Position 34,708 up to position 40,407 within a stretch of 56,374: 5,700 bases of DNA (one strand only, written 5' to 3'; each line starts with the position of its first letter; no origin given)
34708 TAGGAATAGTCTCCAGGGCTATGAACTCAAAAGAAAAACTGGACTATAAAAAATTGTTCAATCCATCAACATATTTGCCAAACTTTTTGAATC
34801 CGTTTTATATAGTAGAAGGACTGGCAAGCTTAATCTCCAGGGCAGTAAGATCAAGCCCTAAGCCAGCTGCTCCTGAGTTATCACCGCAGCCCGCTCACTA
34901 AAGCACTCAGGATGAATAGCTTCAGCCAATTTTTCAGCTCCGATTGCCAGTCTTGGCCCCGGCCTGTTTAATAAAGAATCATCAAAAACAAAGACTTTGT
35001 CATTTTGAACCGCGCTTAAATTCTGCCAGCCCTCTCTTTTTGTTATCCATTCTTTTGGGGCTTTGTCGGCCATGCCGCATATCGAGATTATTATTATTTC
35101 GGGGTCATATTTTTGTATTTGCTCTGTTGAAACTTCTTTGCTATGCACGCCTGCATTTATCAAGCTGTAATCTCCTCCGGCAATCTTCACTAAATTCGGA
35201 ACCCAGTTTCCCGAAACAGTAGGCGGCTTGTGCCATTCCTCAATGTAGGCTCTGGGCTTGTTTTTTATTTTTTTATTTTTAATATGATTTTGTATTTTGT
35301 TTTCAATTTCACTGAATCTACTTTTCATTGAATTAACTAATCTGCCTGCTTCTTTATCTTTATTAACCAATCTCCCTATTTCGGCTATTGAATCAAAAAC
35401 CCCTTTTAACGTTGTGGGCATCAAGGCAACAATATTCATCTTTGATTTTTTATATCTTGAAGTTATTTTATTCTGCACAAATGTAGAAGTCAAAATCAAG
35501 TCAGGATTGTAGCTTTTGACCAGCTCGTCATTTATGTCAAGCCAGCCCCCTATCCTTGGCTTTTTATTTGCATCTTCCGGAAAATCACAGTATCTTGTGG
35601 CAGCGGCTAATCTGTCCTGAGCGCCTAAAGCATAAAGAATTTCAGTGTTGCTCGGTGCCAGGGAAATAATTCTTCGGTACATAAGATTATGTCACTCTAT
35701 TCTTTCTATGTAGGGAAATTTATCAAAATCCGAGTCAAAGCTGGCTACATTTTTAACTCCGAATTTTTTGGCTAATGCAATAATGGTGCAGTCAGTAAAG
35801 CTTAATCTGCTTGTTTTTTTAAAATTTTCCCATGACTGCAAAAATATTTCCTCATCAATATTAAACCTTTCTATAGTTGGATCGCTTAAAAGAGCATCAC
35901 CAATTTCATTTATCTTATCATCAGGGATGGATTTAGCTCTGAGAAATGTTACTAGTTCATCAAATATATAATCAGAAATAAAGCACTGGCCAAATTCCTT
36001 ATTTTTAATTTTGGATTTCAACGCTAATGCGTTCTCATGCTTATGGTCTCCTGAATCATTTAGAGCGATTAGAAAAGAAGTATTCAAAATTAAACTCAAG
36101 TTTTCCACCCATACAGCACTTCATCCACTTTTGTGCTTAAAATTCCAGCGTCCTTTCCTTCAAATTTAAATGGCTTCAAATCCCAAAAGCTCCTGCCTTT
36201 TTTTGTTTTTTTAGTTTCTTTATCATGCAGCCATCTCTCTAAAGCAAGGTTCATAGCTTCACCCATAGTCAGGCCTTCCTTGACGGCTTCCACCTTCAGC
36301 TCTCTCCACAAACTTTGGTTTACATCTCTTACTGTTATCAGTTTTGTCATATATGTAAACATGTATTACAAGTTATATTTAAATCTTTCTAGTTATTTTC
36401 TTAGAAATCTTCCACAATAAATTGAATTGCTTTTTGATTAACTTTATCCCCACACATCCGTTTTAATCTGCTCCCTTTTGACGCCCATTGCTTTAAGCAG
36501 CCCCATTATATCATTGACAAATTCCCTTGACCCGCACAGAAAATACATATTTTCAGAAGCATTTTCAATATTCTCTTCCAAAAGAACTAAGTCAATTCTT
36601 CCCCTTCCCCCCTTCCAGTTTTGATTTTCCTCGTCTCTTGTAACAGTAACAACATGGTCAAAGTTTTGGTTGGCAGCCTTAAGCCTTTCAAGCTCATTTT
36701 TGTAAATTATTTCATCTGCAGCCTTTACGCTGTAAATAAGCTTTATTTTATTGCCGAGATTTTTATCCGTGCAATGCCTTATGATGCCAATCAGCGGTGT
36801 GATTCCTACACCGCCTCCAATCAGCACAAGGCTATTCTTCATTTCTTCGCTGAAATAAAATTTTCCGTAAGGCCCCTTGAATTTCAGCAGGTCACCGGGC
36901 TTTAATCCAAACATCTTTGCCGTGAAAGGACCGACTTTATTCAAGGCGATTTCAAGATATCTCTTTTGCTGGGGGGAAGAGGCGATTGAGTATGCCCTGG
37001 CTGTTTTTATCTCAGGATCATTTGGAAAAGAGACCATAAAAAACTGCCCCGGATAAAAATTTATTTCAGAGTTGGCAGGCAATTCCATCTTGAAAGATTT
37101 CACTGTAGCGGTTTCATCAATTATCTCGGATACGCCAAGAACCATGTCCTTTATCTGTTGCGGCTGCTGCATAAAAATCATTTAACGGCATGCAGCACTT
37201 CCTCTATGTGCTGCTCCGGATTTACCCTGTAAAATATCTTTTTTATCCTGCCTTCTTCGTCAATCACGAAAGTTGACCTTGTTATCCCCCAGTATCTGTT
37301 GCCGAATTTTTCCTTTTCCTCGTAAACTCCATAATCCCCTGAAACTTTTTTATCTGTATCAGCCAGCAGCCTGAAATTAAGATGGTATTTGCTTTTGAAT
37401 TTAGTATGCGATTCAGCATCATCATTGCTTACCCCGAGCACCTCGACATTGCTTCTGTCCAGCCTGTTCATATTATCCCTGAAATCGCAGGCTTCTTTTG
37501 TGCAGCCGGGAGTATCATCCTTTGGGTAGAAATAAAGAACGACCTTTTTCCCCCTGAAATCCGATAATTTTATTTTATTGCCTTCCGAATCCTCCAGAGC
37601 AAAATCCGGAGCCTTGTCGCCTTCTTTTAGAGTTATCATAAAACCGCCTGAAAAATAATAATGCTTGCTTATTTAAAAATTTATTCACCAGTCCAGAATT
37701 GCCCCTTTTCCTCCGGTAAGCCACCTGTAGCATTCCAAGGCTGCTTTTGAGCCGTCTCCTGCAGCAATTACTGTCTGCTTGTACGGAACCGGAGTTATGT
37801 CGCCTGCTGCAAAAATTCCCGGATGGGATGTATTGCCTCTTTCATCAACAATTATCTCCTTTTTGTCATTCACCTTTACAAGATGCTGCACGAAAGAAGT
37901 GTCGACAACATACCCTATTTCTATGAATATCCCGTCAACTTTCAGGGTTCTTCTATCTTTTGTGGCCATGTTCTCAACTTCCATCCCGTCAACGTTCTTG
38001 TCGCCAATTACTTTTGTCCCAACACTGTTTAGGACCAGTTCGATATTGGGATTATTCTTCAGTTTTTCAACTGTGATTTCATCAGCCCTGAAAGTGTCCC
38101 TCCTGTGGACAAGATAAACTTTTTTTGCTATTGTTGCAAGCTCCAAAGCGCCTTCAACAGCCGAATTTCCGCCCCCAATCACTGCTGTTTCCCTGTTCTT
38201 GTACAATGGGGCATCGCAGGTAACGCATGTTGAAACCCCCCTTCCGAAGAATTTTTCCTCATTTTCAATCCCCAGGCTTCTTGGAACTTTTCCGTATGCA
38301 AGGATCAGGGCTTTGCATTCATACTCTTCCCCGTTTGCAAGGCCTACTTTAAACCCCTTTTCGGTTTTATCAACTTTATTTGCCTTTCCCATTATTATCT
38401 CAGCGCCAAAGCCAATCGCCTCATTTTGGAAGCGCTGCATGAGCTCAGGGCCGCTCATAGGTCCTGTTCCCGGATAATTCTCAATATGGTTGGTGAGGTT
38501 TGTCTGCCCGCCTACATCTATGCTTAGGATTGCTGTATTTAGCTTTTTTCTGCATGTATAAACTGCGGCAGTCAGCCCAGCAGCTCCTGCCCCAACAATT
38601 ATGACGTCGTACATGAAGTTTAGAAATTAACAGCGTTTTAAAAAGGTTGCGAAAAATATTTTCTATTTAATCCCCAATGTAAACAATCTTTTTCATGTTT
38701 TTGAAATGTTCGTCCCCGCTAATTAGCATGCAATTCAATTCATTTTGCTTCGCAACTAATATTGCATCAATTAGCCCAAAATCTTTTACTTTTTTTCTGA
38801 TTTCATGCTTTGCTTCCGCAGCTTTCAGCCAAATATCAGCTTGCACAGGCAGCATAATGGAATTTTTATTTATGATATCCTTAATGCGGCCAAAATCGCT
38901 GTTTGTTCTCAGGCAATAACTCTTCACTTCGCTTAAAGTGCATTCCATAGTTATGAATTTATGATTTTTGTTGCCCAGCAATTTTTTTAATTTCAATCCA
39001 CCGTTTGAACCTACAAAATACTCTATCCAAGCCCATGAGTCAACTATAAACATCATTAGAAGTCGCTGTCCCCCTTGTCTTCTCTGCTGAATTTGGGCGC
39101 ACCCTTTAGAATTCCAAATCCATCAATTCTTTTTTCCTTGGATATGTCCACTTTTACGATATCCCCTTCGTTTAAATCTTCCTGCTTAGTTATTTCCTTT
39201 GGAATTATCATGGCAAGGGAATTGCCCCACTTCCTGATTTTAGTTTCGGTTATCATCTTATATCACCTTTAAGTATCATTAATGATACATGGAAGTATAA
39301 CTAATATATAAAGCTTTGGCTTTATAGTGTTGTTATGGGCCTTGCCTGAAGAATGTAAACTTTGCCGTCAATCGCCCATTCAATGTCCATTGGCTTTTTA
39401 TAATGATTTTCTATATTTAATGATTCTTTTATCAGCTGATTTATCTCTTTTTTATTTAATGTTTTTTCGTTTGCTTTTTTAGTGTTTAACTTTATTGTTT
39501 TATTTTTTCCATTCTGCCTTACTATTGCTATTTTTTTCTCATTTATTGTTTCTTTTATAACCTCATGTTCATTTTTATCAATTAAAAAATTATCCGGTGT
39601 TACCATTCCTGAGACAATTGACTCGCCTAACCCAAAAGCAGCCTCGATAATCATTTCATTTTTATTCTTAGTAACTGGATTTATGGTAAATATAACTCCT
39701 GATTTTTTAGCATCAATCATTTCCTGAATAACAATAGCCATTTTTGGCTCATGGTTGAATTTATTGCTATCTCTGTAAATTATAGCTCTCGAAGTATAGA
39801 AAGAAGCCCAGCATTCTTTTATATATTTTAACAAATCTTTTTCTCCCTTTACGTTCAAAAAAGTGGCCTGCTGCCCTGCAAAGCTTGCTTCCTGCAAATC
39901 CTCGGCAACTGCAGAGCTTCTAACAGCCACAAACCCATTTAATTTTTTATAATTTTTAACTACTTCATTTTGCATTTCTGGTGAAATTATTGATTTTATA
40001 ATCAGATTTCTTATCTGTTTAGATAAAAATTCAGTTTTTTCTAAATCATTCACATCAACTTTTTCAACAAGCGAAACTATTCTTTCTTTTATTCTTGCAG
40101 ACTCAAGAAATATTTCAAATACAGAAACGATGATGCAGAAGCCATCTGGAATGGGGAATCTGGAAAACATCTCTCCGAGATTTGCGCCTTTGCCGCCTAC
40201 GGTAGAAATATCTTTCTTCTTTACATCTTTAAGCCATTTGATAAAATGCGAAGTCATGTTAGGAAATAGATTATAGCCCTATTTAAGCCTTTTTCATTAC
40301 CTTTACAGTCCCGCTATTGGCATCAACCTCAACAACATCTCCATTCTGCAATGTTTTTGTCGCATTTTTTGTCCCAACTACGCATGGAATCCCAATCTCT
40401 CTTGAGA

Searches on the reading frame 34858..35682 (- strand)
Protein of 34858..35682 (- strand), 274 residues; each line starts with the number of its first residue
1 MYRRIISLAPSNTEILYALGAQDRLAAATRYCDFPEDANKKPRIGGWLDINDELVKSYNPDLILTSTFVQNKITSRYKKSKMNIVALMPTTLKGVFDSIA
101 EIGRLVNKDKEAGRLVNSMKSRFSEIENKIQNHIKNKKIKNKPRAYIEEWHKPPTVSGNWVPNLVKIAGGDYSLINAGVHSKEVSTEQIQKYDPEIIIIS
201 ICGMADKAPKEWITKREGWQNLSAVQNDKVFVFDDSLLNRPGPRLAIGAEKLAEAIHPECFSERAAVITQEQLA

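Call 10: search_protein_families(library=pfam, proteins=[window:34858-35682:-], max_evalue=0.01)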
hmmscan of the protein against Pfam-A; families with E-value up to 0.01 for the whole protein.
window:34858-35682:- (274 aa): 1 family
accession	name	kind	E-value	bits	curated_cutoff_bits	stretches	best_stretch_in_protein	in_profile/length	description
PF01497.23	Peripla_BP_2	-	3.3e-33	115.5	27.5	1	5-236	1-234/235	Periplasmic binding protein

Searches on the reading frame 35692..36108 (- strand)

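Call 10: search_protein_families(library=pfam, proteins=[window:35692-36108:-], max_evalue=0.01)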
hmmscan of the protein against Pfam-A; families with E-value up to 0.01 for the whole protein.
window:35692-36108:- (138 aa): 1 family
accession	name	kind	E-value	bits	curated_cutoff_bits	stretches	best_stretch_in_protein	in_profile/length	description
PF01850.27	PIN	-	1.2e-15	58.6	23.6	1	7-131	2-117/120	PIN domain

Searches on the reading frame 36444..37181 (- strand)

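Call 10: search_protein_families(library=pfam, proteins=[window:36444-37181:-], max_evalue=0.01)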
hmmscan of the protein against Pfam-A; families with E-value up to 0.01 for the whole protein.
window:36444-37181:- (245 aa): 3 families
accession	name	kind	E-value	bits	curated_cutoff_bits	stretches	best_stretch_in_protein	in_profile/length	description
PF00175.26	NAD_binding_1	-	1.8e-20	74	22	1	120-225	1-107/109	Oxidoreductase NAD-binding domain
PF00970.30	FAD_binding_6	-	8.8e-13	48.9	21.1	1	19-109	6-99/99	Oxidoreductase FAD-binding domain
PF08030.17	NAD_binding_6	-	6.5e-08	33.2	22.2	1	116-186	2-80/156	Ferric reductase NAD binding domain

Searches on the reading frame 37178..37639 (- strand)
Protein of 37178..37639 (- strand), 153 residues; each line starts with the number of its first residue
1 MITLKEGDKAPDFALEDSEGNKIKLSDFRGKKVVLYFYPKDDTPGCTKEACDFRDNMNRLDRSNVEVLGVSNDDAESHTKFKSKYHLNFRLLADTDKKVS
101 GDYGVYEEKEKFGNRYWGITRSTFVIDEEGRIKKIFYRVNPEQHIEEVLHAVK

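Call 10: search_protein_families(library=pfam, proteins=[window:37178-37639:-], max_evalue=0.01)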
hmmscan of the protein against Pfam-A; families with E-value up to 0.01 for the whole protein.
window:37178-37639:- (153 aa): 3 families
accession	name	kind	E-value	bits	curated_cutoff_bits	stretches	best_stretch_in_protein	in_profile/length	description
PF00578.27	AhpC-TSA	-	5.6e-45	152.7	26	1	7-134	2-123/124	AhpC/TSA family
PF08534.16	Redoxin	-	5.2e-31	107.9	26.6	1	5-148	1-147/148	Redoxin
PF05988.18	DUF899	-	0.0035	17.4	27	1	37-136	77-173/224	Bacterial protein of unknown function (DUF899)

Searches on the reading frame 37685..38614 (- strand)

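Call 10: search_protein_families(library=pfam, proteins=[window:37685-38614:-], max_evalue=0.01)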
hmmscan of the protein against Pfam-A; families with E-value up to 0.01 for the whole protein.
window:37685-38614:- (309 aa): 13 families
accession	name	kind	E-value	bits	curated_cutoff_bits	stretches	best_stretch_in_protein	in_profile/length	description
PF07992.20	Pyr_redox_2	-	4.5e-47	161.3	26.1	1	2-287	1-290/291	Pyridine nucleotide-disulphide oxidoreductase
PF13738.12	Pyr_redox_3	-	7.7e-25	88.2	30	2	78-271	104-305/305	Pyridine nucleotide-disulphide oxidoreductase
PF00070.33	Pyr_redox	-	2.6e-13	50.7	22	1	143-214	2-80/82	Pyridine nucleotide-disulphide oxidoreductase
PF00890.30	FAD_binding_2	-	4.7e-08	33.1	20.4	1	3-31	1-29/414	FAD binding domain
PF03486.20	HI0933_like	-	1.1e-06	28.7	50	0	3-30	2-29/244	HI0933-like protein Rossmann domain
PF01266.30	DAO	-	3e-06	27.4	27.9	0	3-33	1-31/353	FAD dependent oxidoreductase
PF01134.28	GIDA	-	1.1e-05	25.1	22.1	1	3-41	1-32/391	Glucose inhibited division protein A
PF01946.23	Thi4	-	1.3e-05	25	26.2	1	3-35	19-54/235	Thi4 family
PF13454.12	NAD_binding_9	-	0.0003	21.2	21.8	0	62-109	106-154/155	FAD-NAD(P)-binding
PF13434.12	Lys_Orn_oxgnase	-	0.0003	20.5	21.3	0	67-177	112-227/339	L-lysine 6-monooxygenase/L-ornithine 5-monooxygenase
PF12831.13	FAD_oxidored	-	0.00093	19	27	0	3-31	1-29/416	FAD dependent oxidoreductase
PF05834.18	Lycopene_cycl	-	0.0011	18.6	23.4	1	3-42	1-40/380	Lycopene cyclase protein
PF13450.12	NAD_binding_8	-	0.0041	17.8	21.9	0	6-30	1-25/68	NAD(P)-binding Rossmann-like domain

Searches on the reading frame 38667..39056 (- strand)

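Call 10: search_protein_families(library=pfam, proteins=[window:38667-39056:-], max_evalue=0.01)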
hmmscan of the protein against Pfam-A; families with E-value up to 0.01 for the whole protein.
window:38667-39056:- (129 aa): 1 family
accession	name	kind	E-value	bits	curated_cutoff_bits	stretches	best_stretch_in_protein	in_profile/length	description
PF01850.27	PIN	-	4e-07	31.1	23.6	1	4-123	2-119/120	PIN domain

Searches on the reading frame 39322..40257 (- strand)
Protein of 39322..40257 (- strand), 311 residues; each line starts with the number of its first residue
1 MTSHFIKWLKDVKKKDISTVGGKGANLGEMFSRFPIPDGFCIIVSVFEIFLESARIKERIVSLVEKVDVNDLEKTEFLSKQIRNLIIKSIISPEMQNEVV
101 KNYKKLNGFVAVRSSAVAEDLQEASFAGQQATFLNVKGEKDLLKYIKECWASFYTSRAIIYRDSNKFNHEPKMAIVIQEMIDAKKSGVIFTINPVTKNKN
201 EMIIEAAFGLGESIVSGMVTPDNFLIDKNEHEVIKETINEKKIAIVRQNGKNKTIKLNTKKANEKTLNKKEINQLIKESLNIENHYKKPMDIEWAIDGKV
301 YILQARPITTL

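Call 87: search_protein_families(library=pfam, proteins=[window:39322-40257:-], max_evalue=0.00001)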
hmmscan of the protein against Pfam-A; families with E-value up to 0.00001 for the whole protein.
window:39322-40257:- (311 aa): 1 family
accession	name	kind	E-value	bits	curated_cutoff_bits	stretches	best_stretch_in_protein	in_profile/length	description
PF01326.24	PPDK_N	-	2.3e-102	343.1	27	1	18-310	2-311/328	Pyruvate phosphate dikinase, AMP/ATP-binding domain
